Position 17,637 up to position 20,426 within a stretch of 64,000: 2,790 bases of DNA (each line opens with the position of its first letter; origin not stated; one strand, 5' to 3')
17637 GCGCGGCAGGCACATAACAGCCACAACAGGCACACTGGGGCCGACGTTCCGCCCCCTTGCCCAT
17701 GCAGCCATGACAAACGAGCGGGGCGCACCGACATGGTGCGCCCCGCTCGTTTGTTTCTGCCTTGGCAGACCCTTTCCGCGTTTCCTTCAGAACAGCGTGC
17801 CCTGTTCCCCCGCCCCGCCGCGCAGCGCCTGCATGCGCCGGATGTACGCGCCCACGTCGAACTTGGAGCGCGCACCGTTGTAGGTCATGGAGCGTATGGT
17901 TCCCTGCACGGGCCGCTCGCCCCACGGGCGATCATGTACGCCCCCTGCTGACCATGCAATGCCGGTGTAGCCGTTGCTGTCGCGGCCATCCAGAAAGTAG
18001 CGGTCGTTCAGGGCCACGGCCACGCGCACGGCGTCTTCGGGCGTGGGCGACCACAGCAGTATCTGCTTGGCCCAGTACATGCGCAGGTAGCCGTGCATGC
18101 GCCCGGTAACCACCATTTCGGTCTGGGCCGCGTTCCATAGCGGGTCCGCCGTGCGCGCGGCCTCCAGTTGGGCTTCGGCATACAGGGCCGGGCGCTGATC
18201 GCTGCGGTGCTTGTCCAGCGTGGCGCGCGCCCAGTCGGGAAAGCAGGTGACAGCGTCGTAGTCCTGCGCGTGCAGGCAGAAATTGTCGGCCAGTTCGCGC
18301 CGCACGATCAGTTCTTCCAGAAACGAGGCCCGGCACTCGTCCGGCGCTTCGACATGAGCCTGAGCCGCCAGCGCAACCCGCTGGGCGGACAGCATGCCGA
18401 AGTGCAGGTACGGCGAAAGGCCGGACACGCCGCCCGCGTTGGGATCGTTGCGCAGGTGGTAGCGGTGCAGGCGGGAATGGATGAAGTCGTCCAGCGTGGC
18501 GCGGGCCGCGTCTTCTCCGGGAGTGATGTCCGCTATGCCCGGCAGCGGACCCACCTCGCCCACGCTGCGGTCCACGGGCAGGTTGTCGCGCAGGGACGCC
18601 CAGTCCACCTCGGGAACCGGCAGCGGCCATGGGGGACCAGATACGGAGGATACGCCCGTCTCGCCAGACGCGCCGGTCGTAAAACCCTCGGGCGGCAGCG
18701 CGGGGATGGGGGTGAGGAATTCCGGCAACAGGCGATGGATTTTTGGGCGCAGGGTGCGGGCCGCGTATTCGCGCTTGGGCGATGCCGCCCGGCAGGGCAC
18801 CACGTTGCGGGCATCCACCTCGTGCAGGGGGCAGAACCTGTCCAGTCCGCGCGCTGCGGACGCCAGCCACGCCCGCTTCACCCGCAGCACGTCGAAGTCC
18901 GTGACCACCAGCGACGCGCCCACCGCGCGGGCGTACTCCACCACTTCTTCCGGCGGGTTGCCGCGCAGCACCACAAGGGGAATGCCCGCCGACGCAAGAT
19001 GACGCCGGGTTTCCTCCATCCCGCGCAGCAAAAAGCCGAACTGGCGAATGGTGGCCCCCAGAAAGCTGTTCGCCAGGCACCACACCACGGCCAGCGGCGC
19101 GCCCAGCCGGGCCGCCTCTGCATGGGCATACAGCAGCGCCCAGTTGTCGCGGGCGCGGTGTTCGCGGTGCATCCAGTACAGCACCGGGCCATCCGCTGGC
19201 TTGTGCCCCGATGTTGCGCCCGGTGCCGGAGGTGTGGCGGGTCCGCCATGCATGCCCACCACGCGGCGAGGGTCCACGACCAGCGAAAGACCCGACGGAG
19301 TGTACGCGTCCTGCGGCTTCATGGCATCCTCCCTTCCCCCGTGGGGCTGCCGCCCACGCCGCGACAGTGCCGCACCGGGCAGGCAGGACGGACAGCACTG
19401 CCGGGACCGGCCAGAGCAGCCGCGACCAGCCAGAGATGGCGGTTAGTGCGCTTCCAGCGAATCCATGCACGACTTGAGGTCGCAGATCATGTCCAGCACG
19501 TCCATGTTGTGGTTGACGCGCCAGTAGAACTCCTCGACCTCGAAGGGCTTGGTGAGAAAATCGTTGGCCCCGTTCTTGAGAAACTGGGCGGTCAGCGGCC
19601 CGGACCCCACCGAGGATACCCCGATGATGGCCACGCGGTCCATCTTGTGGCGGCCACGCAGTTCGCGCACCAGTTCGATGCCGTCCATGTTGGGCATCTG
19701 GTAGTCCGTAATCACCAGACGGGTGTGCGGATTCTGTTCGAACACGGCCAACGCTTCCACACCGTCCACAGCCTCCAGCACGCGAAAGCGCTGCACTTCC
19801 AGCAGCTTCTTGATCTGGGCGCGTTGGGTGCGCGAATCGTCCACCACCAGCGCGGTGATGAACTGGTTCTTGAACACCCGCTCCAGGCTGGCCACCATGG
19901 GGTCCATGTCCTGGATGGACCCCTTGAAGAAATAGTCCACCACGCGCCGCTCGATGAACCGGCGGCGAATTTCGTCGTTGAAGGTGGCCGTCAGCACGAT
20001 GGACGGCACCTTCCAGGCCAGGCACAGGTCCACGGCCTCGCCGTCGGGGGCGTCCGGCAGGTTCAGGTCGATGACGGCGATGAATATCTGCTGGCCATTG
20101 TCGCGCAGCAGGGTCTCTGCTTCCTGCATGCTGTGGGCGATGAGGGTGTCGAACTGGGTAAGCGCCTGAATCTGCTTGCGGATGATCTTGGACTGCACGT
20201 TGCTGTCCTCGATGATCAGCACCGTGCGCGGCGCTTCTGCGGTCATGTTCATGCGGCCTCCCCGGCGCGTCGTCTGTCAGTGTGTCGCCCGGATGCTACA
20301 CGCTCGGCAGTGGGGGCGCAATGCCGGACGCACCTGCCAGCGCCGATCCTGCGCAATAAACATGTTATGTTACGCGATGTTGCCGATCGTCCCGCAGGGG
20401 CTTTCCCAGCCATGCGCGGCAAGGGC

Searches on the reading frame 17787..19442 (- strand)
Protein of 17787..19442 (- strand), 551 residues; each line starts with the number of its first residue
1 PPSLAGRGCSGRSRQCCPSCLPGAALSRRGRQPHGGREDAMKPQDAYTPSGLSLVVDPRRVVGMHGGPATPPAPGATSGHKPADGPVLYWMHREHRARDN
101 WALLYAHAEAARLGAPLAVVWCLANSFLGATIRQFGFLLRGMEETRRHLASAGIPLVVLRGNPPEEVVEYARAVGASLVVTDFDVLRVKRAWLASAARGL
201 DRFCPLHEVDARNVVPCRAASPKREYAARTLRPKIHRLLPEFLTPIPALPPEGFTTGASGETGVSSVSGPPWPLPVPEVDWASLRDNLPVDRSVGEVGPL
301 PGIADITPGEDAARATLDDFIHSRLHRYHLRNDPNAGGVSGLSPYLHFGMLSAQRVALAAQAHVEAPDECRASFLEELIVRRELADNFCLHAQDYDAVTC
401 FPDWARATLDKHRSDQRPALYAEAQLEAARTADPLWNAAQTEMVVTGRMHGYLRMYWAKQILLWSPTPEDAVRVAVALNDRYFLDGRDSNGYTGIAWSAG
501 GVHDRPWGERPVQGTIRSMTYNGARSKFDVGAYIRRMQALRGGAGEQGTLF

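Call 72: search_protein_families(library=pfam, proteins=[window:17787-19442:-], max_evalue=0.00001)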
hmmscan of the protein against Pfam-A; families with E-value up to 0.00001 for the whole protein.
window:17787-19442:- (551 aa): 1 family
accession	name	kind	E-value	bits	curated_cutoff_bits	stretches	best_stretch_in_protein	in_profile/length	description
PF00875.24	DNA_photolyase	-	6.3e-34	117.7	26.6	1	87-250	1-163/164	DNA photolyase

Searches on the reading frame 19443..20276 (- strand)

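Call 72: search_protein_families(library=pfam, proteins=[window:19443-20276:-], max_evalue=0.00001)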
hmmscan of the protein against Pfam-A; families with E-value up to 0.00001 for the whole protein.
window:19443-20276:- (277 aa): 1 family
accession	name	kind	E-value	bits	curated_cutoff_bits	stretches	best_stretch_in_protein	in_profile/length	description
PF00072.30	Response_reg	-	2.1e-31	108.8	30.2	1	143-251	2-107/111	Response regulator receiver domain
